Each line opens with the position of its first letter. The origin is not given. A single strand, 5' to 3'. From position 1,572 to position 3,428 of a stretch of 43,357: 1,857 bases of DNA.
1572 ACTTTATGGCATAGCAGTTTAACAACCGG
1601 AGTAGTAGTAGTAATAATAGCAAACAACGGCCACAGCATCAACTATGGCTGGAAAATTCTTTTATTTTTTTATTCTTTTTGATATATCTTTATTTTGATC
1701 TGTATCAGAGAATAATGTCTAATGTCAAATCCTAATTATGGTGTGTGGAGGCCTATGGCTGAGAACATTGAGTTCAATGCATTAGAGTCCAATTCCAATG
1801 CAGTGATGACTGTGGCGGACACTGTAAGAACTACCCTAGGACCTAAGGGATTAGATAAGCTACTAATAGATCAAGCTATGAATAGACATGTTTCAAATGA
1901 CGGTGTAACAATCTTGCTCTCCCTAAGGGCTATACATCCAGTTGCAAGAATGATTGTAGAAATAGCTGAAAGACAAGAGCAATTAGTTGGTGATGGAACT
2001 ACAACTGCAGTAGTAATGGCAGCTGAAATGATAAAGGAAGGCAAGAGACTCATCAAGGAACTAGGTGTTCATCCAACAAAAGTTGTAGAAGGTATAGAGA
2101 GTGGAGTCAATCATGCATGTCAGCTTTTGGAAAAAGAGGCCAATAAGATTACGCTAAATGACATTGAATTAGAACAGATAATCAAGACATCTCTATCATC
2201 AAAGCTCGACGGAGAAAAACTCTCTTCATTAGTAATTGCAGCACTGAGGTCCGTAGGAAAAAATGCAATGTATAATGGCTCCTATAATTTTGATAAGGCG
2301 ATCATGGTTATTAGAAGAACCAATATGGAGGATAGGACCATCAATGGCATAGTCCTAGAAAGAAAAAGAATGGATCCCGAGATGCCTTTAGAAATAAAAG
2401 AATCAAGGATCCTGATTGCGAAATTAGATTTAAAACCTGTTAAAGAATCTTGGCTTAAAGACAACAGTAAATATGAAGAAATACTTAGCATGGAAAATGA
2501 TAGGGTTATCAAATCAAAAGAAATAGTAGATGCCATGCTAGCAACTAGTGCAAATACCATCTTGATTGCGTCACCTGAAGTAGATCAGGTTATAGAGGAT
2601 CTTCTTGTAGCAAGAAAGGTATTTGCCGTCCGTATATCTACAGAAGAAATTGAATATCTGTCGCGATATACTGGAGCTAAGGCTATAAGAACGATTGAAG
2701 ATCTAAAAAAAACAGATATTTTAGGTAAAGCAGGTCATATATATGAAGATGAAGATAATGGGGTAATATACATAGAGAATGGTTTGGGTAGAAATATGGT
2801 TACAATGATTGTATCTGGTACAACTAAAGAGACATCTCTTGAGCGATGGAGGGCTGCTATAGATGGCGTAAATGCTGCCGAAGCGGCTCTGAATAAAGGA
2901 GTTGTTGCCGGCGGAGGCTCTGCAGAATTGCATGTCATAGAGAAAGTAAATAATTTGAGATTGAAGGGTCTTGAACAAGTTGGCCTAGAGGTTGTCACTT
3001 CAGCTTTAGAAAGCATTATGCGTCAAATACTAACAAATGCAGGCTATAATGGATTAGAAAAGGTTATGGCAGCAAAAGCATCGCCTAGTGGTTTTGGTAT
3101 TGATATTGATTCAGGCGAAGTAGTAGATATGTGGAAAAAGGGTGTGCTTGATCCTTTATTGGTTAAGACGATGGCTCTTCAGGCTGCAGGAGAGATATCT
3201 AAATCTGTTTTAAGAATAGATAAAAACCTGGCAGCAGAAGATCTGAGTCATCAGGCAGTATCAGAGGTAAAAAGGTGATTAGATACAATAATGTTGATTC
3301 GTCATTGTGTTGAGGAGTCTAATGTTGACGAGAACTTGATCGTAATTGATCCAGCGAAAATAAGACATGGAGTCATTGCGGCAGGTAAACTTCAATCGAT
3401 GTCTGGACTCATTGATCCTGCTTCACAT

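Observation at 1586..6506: Divergent thermosome paralogue heads the urease nickel-insertion operon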

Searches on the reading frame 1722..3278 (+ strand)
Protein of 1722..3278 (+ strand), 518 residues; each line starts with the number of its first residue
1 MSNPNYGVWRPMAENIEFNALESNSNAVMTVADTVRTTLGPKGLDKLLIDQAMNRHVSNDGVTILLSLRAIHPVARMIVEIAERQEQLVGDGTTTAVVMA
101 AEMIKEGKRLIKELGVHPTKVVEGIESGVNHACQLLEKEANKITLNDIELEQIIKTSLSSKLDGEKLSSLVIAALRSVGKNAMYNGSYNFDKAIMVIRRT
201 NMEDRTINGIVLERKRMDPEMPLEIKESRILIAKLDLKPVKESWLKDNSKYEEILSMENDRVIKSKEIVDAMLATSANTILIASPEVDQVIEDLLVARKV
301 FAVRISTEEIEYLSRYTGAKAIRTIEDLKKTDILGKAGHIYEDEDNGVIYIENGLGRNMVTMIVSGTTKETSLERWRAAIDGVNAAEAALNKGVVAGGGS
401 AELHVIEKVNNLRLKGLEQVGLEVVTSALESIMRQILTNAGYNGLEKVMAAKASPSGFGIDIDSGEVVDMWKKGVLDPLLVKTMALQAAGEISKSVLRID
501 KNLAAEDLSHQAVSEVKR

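Call 3: search_protein_families(library=pfam, proteins=[window:1722-3278:+], max_evalue=0.01)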
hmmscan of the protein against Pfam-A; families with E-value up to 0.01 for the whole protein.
window:1722-3278:+ (518 aa): 1 family
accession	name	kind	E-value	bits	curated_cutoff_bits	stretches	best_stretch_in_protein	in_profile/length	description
PF00118.29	Cpn60_TCP1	-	6.7e-102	342.1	34.3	1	31-502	1-485/490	TCP-1/cpn60 chaperonin family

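Call 4: search_protein_families(library=ncbifam, proteins=[window:1722-3278:+], max_evalue=0.01)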
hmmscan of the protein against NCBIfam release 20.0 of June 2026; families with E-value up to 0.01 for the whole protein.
window:1722-3278:+ (518 aa): 17 families
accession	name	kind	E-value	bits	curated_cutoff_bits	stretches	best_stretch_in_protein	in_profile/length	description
TIGR02339.1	thermosome_arch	subfamily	8.8e-87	292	671.1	1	19-505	16-520/521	thermosome subunit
NF041082.2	thermosome_alpha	equivalog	1.7e-86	291.1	450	1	19-505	17-518/519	thermosome subunit alpha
NF041083.2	thermosome_beta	equivalog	3.4e-83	280.4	400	1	19-505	17-519/520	thermosome subunit beta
TIGR02340.1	chap_CCT_alpha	equivalog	2e-65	221.6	800.2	1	22-504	15-528/536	T-complex protein 1 subunit alpha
TIGR02343.1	chap_CCT_epsi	equivalog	6.1e-60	203.3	710.5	1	19-501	27-527/532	T-complex protein 1 subunit epsilon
TIGR02345.1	chap_CCT_eta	equivalog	3.4e-58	197.2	669.2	1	22-505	21-520/523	T-complex protein 1 subunit eta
TIGR02347.1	chap_CCT_zeta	equivalog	2.6e-57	194.6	587.15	1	19-505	16-525/531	T-complex protein 1 subunit zeta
TIGR02342.1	chap_CCT_delta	equivalog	2.7e-55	187.9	695.35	1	22-502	12-513/517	T-complex protein 1 subunit delta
TIGR02344.1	chap_CCT_gamma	equivalog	1.8e-51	175.2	553.45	1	22-501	19-518/526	T-complex protein 1 subunit gamma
NF009487.0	PRK12849.1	subfamily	7.6e-47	159.8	352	2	360-503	375-520/543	chaperonin GroEL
TIGR02341.1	chap_CCT_beta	equivalog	2.7e-45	155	522.15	1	27-505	22-514/519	T-complex protein 1 subunit beta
NF009488.0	PRK12850.1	subfamily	6.4e-44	150.4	475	2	17-183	7-174/544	chaperonin GroEL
NF000592.1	PRK00013.1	subfamily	7.2e-44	150.1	397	2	360-500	374-517/524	chaperonin GroEL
TIGR02346.1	chap_CCT_theta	equivalog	1.9e-43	148.7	455.9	1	20-503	19-517/531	T-complex protein 1 subunit theta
TIGR02348.1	GroEL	equivalog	3.9e-43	147.7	582.1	2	20-183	10-172/526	chaperonin GroEL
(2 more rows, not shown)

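Call 12: find_homologous_proteins(query=window:1722-3278:+, max_evalue=1e-10)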
Query window:1722-3278:+ (518 aa): 4399 proteins with E <= 1e-10 among 8000 candidates; the best 120 are listed.
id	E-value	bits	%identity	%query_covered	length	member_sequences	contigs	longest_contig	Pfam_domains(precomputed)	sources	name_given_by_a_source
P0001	0.0e+0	1074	98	100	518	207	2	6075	PF00118.30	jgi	jgi:archaeal chaperonin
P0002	3.1e-287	971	87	100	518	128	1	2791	PF00118.30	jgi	-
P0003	3.0e-286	968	87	100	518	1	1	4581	PF00118.30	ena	-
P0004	4.5e-286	967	87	100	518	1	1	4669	PF00118.30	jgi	jgi:archaeal chaperonin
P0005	7.5e-286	967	86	100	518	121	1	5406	PF00118.30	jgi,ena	-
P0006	3.4e-285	964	85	100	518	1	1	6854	PF00118.30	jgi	jgi:chaperonin GroEL (HSP60 family)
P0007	3.9e-285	964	87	100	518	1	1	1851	PF00118.30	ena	-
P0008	5.2e-285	964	86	100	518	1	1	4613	PF00118.30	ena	-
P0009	6.3e-285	964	87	100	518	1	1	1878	PF00118.30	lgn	-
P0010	1.1e-284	963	86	100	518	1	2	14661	PF00118.30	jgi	jgi:archaeal chaperonin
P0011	1.2e-284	963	86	100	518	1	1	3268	PF00118.30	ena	-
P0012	1.3e-284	963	85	100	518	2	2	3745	PF00118.30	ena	-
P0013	1.5e-284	962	86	100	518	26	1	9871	PF00118.30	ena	-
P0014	1.6e-284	962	86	100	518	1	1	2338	PF00118.30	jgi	jgi:archaeal chaperonin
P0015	2.6e-284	962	86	100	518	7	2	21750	PF00118.30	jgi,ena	jgi:chaperonin GroEL (HSP60 family)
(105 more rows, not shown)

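Call 21: search_solved_structures(query=window:1722-3278:+, max_evalue=1e-20, show_alignments=1)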
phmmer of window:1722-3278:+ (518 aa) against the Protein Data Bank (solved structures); distinct sequences matched with E-value up to 1e-20: 157 (the best 60 are shown).
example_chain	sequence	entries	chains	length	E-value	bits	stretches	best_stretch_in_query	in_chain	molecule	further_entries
9rwq_N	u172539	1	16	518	6.1e-84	286.1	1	17-502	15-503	Ancestral Group II Chaperonin (ACII)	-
9rwp_A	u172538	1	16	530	7.1e-66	226.5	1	20-505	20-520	Ancestral Group II Chaperonin (ACII)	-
3j3x_A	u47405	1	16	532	2.5e-65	224.7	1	23-508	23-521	Chaperonin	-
3kfb_A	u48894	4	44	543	2.7e-65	224.6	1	23-508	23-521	Chaperonin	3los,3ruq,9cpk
7rak_U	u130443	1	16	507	9.6e-65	222.8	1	25-508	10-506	Chaperonin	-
7r9e_J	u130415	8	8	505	1.1e-64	222.6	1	26-508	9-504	Chaperonin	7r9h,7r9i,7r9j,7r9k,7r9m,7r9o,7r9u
5w79_A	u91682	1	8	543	2e-64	221.7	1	23-508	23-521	Chaperonin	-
5w74_A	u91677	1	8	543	2.2e-64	221.6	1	23-508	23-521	Chaperonin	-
3izh_A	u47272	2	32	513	2.4e-64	221.5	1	24-506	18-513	Chaperonin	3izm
1a6d_A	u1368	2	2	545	5.1e-64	220.4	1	19-506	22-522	THERMOSOME (ALPHA SUBUNIT)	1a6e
3rus_A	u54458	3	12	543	6.2e-64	220.1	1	23-508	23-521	Chaperonin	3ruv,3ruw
3izi_A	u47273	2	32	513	5.5e-63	217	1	24-506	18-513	Chaperonin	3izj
3j1e_A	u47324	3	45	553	1.2e-62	215.8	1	20-505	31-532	Chaperonin beta subunit | Chaperonin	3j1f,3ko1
3iyf_A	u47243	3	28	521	3.2e-61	211.2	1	23-508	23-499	Chaperonin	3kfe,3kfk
3izn_A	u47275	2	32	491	1.7e-60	208.7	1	24-506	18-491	Chaperonin | Lidless Mm-cpn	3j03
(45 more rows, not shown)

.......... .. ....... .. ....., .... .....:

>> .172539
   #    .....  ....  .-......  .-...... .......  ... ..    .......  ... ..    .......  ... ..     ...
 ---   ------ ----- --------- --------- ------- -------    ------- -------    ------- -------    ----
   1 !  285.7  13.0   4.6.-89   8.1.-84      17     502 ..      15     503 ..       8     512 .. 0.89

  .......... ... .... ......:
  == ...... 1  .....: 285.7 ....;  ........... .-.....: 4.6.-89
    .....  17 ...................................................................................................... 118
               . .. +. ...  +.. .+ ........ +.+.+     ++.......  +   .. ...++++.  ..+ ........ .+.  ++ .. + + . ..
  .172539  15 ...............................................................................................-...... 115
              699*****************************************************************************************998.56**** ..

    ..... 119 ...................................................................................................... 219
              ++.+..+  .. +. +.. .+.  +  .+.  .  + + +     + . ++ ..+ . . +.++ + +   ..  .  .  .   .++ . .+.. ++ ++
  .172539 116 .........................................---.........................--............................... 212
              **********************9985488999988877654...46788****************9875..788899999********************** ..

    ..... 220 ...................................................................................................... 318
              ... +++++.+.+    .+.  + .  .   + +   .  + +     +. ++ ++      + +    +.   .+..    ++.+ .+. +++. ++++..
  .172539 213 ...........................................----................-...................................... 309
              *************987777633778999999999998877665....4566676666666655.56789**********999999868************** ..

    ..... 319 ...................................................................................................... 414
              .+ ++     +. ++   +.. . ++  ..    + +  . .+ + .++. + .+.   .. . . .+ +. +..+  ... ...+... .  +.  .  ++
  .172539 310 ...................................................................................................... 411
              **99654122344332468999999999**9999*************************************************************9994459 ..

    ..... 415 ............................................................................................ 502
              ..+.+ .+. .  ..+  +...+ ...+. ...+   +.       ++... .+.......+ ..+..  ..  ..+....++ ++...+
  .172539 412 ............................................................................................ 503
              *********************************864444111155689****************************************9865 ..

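Call 44: search_protein_representatives(protein=window:1722-3278:+)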
Query: 518 residues. Proteins with E-value up to 0.001 (for the whole library): 12303; up to 1e-10: 4295; up to 1e-30: 382. The best 150 are listed.
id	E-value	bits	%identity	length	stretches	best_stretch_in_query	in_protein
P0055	2.2e-282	953.5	86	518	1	1-518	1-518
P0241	1.0e-163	562.3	70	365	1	154-518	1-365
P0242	4.6e-130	451.3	78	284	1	1-272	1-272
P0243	6.0e-121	421.3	43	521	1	13-507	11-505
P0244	1.7e-87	311.0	29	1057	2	17-510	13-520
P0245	1.9e-86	307.5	38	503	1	16-509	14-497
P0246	1.1e-71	258.9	37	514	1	15-500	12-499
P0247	2.2e-71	257.9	36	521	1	18-504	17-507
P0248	2.0e-70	254.7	34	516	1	18-507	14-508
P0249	1.7e-66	241.8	34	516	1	19-505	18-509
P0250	1.3e-65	238.9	63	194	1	202-381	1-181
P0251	6.0e-64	233.4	34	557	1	19-509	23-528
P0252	1.2e-63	232.4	26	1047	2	19-462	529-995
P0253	5.5e-63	230.2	72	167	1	257-416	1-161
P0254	1.8e-62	228.5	72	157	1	154-307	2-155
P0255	2.1e-62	228.3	34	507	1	20-502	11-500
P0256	2.6e-62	228.0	33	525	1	9-507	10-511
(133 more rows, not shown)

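Call 45: list_cluster_members(proteins=[P0243, P0244, P0245, P0246, P0247, P0248, P0249, P0251, P0255, P0256])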
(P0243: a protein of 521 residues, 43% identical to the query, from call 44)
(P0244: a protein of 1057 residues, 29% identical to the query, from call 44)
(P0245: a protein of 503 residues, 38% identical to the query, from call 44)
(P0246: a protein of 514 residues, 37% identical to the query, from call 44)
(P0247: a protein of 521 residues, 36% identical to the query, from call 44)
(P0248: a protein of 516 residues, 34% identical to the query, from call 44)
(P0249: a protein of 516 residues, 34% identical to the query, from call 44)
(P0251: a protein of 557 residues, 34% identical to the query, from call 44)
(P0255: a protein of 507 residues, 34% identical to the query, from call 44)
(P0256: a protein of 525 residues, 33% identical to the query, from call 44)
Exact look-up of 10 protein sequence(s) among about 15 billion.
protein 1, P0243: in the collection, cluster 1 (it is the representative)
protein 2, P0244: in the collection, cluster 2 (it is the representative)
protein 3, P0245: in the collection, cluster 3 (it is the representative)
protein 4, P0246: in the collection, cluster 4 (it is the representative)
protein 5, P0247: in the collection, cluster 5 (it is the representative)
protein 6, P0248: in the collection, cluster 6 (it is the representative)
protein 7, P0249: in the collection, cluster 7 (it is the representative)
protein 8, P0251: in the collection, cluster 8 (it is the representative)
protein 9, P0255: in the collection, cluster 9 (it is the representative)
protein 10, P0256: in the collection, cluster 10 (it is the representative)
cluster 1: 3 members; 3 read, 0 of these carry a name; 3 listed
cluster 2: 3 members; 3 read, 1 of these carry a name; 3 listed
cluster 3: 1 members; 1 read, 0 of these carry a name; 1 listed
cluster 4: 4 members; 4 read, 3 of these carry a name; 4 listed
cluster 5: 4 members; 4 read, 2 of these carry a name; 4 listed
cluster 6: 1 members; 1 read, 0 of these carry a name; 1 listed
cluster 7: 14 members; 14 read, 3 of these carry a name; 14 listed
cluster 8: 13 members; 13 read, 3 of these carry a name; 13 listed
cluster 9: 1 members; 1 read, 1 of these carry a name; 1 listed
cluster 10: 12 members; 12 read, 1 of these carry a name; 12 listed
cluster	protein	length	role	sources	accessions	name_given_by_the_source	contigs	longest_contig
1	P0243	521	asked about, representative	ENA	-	-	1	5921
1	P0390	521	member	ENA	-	-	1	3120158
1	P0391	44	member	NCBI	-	-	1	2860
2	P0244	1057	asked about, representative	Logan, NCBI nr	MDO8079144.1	thermosome subunit alpha [Candidatus Freyarchaeota archaeon]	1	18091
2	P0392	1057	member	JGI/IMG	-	-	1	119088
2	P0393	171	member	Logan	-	-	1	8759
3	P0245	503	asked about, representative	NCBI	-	-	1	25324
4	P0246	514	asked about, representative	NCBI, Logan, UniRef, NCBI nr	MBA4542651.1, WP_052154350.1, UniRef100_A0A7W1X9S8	TCP-1/cpn60 chaperonin family protein [Thermoactinomyces daqus] | TCP-1/cpn60 chaperonin family protein n=1 Tax=Thermoactinomyces daqus TaxID=1329516 ...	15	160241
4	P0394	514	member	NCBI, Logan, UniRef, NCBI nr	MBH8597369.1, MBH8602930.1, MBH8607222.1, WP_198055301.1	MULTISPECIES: TCP-1/cpn60 chaperonin family protein [unclassified Thermoactinomyces] | TCP-1/cpn60 chaperonin family protein n=1 Tax=unclassified Thermoactinomyces ... | TCP-1/cpn60 chaperonin family protein [Thermoactinomyces sp. CICC 10523]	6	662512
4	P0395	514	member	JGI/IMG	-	archaeal chaperonin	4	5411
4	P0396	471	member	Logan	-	-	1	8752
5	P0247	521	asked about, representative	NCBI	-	-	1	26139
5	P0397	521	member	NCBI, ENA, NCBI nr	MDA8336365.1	MAG: TCP-1/cpn60 chaperonin family protein [Peptococcaceae bacterium] | TCP-1/cpn60 chaperonin family protein [Peptococcaceae bacterium]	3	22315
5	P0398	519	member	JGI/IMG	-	chaperonin GroEL (HSP60 family)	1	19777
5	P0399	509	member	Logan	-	-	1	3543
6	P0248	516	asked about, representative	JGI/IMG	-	-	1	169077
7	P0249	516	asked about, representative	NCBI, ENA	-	-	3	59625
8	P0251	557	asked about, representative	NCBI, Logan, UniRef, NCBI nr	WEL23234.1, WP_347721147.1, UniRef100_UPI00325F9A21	thermosome subunit alpha [Candidatus Nanohalovita haloferacivicina] | thermosome subunit alpha n=1 Tax=Candidatus Nanohalovita haloferacivicina TaxID=2978046 ... | Chaperonin GroEL, HSP60 family [Candidatus Nanohalobia archaeon BNXNv]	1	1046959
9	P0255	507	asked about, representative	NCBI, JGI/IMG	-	chaperonin GroEL (HSP60 family)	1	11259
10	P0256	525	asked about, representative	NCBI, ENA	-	-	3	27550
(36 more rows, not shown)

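Call 46: find_encoding_contigs(protein=P0243, flank=8000, max_places=3)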
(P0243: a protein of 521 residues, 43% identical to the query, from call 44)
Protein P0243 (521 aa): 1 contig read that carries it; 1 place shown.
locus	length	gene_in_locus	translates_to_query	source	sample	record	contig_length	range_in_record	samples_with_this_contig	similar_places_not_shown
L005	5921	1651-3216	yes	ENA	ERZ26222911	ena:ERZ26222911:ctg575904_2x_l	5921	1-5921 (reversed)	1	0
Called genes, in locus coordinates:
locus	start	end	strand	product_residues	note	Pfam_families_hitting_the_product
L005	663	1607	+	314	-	PF01774:UreD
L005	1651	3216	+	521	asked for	PF00118:Cpn60_TCP1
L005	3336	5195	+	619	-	PF00474:SSF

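Call 47: find_encoding_contigs(protein=P0245, flank=8000, max_places=3)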
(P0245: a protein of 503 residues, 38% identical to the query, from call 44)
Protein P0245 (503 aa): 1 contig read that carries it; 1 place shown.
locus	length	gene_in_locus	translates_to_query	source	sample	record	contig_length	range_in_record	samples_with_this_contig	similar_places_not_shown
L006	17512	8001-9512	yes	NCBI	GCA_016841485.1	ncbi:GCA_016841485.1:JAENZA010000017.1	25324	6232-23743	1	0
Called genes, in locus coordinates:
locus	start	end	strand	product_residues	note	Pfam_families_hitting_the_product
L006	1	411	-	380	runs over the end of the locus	PF03253:UT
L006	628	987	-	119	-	-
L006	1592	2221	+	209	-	-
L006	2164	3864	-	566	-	PF00916:Sulfate_transp, PF01740:STAS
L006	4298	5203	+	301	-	PF01978:TrmB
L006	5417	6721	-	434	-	PF00909:Ammonium_transp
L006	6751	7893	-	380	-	PF03253:UT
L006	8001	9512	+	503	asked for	PF00118:Cpn60_TCP1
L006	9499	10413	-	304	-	PF01774:UreD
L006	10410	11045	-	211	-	PF02492:cobW, PF03205:MobB (faint), PF03308:MeaB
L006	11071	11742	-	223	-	PF01730:UreF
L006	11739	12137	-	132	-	PF02814:UreE_N (weak)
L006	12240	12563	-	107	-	-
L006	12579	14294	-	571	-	PF00449:Urease_alpha, PF07969:Amidohydro_3 (faint), PF01979:Amidohydro_1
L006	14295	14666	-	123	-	PF00699:Urease_beta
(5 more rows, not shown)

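Call 51: find_related_loci(query=A2, collection=genome_contigs, flank=10000)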
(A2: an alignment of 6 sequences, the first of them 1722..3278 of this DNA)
Query A2 (518 aa) in genome_contigs; peptide patterns used: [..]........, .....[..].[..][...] (x = any residue, [..] = any of these).
600 stretches matched a pattern (row limit reached: there are more); 572 encode a relative of the query (tblastn E <= 1e-3); the best 80 are kept; 80 distinct loci.
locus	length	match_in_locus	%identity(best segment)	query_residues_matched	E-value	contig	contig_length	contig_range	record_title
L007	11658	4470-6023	87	1-518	0e+0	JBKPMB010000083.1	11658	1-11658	MAG: Thermoproteota archaeon isolate GS_HAYS_MAG_00077 GS_HAYS_000001770678, whole genome shotgun sequence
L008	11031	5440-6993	86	1-518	0e+0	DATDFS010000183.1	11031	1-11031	MAG TPA_asm: Nitrososphaeraceae archaeon isolate SMAG_U232 k141_1238242, whole genome shotgun sequence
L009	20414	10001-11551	81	2-518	0e+0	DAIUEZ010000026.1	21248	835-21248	MAG TPA_asm: Nitrososphaera sp. isolate CTOTU29107 NODE_28_length_21248_cov_6.566366, whole genome shotgun sequence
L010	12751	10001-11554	82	1-518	0e+0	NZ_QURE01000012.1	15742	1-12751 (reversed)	Nitrososphaera sp. AFS scaffold_421, whole genome shotgun sequence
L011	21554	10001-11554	79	1-518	0e+0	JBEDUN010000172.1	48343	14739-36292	MAG: Nitrososphaeraceae archaeon isolate Bin.008.pasture_P3 k127_806903, whole genome shotgun sequence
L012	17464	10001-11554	80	1-518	0e+0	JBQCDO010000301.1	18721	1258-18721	MAG: Nitrososphaeraceae archaeon isolate bin1032 k127_2644054, whole genome shotgun sequence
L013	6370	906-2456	79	2-518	0e+0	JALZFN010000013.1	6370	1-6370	MAG: Thermoproteota archaeon isolate NAD bin11 SC8819-21_k127_1698918, whole genome shotgun sequence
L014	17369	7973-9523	80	2-518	0e+0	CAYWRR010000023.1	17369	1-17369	MAG TPA_asm: uncultured Nitrososphaera sp. isolate SRP321284_co1_135 genome assembly, contig: NODE_3936_length_17369_cov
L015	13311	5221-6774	85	1-518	0e+0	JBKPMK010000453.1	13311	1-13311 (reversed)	MAG: Thermoproteota archaeon isolate GS_HAYS_MAG_00068 GS_HAYS_000000520438, whole genome shotgun sequence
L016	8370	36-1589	78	1-518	0e+0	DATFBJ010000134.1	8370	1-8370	MAG TPA_asm: Nitrososphaeraceae archaeon isolate SMAG_U8525 k141_610780, whole genome shotgun sequence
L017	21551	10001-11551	74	2-518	0e+0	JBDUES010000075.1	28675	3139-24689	MAG: Candidatus Nitrosocosmicus sp. isolate cluster2_bin.49 k127_3336484, whole genome shotgun sequence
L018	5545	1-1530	77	9-518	0e+0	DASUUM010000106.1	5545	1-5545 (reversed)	MAG TPA_asm: Nitrososphaeraceae archaeon isolate SMAG_U1789 k141_578211, whole genome shotgun sequence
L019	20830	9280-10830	74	2-518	0e+0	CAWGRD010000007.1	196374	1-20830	MAG: uncultured Nitrososphaeraceae archaeon isolate MFD08416.bin.2.20 genome assembly, contig: contig_19023, whole genom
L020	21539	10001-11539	73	5-518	0e+0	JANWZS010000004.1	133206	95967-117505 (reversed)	MAG: Candidatus Nitrosocaldus sp. isolate SKYG19 NODE_4_length_133206_cov_4.938871, whole genome shotgun sequence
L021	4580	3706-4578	75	1-290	9e-149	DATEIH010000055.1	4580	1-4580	MAG TPA_asm: Candidatus Nitrosocosmicus sp. isolate SMAG_U8832 k141_733311, whole genome shotgun sequence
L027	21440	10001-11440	36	17-507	1e-85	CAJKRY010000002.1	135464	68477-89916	TPA_asm: uncultured Methanomassiliicoccus sp. isolate ERR1305901-bin.41 genome assembly, contig: NODE_170_length_135464_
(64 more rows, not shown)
